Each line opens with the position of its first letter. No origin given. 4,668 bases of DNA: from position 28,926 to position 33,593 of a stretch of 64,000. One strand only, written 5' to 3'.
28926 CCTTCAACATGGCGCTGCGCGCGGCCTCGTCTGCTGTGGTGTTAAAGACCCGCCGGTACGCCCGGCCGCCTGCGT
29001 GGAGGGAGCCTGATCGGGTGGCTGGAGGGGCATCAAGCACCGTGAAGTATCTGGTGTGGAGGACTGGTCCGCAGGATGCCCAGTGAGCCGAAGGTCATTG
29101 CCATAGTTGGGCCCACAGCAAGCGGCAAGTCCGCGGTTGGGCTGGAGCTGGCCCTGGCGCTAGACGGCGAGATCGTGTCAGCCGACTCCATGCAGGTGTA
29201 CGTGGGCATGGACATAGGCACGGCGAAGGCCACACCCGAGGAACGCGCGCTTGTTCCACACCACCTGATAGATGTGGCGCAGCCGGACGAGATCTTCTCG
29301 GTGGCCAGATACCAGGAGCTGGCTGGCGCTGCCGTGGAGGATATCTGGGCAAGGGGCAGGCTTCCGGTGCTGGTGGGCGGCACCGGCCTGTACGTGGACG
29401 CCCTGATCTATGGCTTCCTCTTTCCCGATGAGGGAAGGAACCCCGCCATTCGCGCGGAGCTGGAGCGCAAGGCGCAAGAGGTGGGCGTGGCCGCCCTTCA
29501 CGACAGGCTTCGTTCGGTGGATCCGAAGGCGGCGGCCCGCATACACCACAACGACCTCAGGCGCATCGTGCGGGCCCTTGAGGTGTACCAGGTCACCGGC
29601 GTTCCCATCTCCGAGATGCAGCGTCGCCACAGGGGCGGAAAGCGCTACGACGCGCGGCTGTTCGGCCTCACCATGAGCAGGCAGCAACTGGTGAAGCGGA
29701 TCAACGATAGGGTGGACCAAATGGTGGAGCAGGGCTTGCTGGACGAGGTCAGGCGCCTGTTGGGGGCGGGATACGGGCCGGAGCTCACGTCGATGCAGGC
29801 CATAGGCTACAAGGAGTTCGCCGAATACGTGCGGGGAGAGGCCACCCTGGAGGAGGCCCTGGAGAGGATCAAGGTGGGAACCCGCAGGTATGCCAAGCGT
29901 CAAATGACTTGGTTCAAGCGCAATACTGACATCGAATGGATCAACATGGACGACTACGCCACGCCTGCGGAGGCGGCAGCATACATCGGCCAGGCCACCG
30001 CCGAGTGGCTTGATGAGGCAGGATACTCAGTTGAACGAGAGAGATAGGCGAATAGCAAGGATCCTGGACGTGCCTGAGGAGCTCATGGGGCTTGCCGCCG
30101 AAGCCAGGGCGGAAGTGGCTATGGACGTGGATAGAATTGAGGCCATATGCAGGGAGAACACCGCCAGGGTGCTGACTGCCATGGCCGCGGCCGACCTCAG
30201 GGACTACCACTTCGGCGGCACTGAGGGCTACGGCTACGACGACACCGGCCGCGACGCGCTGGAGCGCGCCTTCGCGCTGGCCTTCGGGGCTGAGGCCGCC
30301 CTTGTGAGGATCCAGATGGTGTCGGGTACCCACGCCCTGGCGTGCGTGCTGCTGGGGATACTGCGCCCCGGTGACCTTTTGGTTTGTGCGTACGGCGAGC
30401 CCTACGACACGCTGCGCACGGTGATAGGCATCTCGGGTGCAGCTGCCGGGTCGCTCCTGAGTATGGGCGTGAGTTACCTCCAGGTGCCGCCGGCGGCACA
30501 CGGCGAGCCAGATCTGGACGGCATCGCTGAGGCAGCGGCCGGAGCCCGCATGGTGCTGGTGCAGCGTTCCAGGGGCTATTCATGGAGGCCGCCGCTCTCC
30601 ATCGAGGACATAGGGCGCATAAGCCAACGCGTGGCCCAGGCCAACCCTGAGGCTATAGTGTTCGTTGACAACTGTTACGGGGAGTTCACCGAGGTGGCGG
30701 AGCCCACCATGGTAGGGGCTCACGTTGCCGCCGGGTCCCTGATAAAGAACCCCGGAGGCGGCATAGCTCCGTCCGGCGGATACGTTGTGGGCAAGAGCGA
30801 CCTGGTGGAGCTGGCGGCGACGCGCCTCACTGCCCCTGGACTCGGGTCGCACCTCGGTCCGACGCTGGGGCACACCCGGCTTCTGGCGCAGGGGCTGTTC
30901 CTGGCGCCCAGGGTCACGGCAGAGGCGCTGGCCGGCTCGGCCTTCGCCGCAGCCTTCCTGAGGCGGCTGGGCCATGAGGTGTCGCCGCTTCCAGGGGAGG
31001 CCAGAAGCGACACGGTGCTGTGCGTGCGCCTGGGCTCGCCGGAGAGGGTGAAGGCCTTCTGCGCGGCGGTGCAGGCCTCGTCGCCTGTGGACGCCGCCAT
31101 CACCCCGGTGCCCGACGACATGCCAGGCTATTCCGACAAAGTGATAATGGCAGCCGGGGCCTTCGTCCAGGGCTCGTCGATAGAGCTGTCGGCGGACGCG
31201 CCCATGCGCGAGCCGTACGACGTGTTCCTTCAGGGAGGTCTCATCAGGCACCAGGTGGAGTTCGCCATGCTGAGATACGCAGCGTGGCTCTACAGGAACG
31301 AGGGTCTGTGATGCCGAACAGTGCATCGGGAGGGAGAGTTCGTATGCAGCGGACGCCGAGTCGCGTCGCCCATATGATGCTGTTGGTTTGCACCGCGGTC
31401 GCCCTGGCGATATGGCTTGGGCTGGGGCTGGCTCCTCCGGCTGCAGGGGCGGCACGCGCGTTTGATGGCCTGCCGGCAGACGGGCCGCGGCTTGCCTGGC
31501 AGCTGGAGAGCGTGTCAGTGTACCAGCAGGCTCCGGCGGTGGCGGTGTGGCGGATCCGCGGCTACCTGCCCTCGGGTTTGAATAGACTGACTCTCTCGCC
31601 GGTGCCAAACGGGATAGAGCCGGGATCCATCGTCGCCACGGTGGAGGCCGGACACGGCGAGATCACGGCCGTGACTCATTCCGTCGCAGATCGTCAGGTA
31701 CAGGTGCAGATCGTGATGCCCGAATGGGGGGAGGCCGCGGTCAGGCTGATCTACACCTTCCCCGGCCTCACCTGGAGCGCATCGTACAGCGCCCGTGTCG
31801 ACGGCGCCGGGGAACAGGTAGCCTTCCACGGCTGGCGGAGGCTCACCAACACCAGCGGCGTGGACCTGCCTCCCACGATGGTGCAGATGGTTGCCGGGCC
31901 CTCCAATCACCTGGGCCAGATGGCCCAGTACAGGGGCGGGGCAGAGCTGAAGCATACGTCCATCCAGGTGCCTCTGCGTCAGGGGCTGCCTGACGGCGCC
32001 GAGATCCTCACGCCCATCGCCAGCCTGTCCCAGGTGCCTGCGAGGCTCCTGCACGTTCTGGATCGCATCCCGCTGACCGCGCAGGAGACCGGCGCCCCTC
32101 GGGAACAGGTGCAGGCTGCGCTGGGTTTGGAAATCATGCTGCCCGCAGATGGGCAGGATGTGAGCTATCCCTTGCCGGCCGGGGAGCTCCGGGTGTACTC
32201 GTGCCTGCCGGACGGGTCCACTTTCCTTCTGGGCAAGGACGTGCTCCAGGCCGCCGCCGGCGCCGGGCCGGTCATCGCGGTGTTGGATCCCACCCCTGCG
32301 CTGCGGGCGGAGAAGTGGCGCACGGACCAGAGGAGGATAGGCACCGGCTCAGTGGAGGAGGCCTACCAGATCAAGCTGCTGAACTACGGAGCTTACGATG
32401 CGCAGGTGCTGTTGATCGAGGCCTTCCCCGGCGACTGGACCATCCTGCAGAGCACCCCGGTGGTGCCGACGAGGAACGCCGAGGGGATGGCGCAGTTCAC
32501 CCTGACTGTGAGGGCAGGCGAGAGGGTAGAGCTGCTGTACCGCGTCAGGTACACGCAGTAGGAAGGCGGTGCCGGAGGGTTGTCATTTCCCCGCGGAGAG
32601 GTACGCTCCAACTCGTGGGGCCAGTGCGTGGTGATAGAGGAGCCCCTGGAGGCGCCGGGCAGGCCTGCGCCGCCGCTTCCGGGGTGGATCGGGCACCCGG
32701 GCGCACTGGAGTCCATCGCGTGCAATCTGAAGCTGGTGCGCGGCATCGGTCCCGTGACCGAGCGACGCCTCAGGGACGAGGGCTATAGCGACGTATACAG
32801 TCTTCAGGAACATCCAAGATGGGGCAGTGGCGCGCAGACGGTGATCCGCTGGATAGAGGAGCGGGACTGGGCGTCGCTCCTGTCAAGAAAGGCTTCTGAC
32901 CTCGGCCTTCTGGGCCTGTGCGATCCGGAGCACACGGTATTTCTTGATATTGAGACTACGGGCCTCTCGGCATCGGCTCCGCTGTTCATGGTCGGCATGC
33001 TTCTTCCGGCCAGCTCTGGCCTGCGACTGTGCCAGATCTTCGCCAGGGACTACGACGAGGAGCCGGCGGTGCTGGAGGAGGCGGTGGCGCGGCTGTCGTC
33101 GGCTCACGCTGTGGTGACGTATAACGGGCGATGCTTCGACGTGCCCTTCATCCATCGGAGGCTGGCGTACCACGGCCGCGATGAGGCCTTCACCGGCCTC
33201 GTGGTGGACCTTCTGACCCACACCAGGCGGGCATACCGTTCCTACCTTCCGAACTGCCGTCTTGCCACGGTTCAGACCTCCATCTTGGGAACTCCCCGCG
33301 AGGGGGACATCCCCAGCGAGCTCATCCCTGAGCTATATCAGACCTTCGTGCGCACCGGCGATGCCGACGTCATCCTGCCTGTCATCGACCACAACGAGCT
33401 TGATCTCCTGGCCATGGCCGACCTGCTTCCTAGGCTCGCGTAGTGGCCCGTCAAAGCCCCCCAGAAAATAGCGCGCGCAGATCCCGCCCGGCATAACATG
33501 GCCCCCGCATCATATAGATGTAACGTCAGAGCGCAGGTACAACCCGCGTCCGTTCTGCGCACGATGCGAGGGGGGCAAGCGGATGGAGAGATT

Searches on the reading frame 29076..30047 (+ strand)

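Call 38: search_protein_families(library=pfam, proteins=[window:29076-30047:+], max_evalue=0.00001)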
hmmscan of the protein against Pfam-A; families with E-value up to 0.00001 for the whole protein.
window:29076-30047:+ (323 aa): 2 families
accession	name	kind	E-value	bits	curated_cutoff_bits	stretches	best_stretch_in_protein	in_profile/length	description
PF01715.23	IPPT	-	5.6e-97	324.6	23.6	1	40-282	1-242/243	IPP transferase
PF01745.22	IPT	-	4.1e-06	26.8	20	0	6-56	2-52/233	Isopentenyl transferase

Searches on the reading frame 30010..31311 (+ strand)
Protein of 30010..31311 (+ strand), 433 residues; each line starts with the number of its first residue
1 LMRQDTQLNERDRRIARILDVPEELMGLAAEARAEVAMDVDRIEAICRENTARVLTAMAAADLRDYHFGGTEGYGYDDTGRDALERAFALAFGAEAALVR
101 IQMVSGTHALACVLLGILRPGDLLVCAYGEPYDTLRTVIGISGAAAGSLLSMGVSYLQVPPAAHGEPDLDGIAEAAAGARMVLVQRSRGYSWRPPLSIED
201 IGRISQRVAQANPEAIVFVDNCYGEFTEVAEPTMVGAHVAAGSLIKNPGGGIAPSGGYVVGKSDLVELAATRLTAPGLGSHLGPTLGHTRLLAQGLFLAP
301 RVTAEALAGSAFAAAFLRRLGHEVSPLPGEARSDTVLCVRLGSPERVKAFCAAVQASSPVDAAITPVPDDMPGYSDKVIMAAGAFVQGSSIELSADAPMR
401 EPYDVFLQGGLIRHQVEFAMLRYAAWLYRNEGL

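Call 38: search_protein_families(library=pfam, proteins=[window:30010-31311:+], max_evalue=0.00001)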
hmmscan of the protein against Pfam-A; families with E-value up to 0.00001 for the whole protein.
window:30010-31311:+ (433 aa): 1 family
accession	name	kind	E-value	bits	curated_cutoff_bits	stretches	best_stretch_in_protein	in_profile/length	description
PF06838.17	Met_gamma_lyase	-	7.1e-151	502.8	24.2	1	29-422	5-399/405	Methionine gamma-lyase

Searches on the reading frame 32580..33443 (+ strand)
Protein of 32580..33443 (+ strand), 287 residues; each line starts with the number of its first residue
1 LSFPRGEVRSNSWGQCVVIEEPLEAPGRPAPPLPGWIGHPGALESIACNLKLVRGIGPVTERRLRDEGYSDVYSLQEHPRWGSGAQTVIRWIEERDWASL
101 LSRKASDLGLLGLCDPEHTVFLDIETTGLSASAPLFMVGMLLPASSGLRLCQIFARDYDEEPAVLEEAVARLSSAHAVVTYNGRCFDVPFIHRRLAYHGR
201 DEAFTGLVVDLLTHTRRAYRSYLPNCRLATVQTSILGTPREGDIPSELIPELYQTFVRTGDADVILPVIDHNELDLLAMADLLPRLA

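Call 38: search_protein_families(library=pfam, proteins=[window:32580-33443:+], max_evalue=0.00001)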
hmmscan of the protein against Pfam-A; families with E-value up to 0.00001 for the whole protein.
window:32580-33443:+ (287 aa): 1 family
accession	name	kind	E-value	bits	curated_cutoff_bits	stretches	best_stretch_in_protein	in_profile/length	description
PF13482.12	RNase_H_2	-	3.3e-31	108.9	22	1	120-284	1-162/165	RNase_H superfamily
